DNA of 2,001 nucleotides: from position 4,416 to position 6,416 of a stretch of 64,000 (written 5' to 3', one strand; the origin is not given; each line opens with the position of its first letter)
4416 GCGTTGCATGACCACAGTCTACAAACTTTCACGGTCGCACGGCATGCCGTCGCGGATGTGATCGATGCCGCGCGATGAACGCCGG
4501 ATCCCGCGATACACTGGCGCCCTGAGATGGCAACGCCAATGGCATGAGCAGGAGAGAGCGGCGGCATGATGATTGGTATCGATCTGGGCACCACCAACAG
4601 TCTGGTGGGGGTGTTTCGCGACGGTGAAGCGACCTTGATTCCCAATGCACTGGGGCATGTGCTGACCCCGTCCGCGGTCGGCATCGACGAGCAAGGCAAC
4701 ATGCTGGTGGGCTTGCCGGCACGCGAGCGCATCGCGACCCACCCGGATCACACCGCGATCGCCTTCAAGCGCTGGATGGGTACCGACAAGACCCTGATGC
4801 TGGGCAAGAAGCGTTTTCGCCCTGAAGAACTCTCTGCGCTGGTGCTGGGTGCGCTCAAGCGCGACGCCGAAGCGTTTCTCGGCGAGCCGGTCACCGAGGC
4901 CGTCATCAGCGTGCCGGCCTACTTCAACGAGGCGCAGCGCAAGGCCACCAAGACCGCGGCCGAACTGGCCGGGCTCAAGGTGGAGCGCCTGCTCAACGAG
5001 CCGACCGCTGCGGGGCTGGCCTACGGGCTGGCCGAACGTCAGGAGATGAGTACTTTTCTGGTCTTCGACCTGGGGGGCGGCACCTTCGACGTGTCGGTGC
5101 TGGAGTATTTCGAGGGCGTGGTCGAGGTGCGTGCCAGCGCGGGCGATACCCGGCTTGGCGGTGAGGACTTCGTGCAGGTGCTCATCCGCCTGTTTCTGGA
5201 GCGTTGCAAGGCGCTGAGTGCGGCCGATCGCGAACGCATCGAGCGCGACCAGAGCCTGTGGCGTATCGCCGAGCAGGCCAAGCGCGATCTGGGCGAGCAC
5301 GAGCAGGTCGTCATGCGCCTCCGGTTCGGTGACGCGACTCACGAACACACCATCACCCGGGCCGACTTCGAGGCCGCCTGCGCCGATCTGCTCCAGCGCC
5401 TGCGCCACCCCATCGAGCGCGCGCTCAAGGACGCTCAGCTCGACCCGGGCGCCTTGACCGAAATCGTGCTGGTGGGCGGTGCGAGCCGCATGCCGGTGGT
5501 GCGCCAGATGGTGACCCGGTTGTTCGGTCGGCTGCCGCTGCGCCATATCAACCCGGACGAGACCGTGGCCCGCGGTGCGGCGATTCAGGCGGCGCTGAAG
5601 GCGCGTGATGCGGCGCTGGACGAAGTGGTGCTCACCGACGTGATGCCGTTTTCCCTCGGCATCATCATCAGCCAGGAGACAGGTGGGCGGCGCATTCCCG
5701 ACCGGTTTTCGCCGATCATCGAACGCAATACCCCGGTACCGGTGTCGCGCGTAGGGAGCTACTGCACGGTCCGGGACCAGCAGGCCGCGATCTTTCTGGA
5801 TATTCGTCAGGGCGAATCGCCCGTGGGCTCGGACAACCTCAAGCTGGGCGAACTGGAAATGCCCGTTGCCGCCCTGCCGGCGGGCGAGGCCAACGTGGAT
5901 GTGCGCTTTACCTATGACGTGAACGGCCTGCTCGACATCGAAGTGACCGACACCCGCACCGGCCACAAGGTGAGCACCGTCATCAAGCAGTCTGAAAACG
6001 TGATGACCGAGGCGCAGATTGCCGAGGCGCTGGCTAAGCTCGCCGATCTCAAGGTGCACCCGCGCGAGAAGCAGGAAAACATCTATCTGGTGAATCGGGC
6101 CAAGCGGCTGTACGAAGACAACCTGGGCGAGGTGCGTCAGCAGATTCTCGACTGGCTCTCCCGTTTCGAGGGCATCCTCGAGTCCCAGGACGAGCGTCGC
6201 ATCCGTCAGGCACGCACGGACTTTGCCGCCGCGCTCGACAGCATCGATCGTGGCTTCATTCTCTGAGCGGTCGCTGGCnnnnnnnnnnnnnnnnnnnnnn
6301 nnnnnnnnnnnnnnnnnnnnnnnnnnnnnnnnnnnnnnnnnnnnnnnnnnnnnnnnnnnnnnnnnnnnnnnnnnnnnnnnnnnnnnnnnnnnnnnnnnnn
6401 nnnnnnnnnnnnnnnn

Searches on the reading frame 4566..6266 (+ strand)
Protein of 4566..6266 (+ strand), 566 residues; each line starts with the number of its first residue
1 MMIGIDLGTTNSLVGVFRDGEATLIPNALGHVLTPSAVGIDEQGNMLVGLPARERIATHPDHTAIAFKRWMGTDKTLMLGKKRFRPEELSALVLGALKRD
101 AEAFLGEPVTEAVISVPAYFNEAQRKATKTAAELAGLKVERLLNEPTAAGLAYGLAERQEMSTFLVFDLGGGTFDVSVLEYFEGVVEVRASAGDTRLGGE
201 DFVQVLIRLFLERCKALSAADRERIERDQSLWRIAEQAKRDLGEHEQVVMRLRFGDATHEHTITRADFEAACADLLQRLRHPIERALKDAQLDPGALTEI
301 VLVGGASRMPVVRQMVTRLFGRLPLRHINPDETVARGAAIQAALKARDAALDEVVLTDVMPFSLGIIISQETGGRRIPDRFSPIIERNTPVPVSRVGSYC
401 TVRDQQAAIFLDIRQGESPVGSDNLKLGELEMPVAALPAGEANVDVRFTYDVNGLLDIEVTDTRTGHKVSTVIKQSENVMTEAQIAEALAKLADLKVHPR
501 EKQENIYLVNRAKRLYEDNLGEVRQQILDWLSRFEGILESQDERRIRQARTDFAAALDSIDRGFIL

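Call 34: search_protein_families(library=pfam, proteins=[window:4566-6266:+], max_evalue=0.001)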
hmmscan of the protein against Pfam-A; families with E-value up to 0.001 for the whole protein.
window:4566-6266:+ (566 aa): 3 families
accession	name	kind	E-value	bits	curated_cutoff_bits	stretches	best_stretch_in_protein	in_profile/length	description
PF00012.26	HSP70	-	3.7e-138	461.8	20.6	1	2-526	1-548/599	Hsp70 protein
PF06723.19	MreB_Mbl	-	2e-12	47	27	1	110-340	94-317/327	MreB/Mbl protein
PF02782.22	FGGY_C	-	6e-07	29.9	27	1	269-344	125-196/198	FGGY family of carbohydrate kinases, C-terminal domain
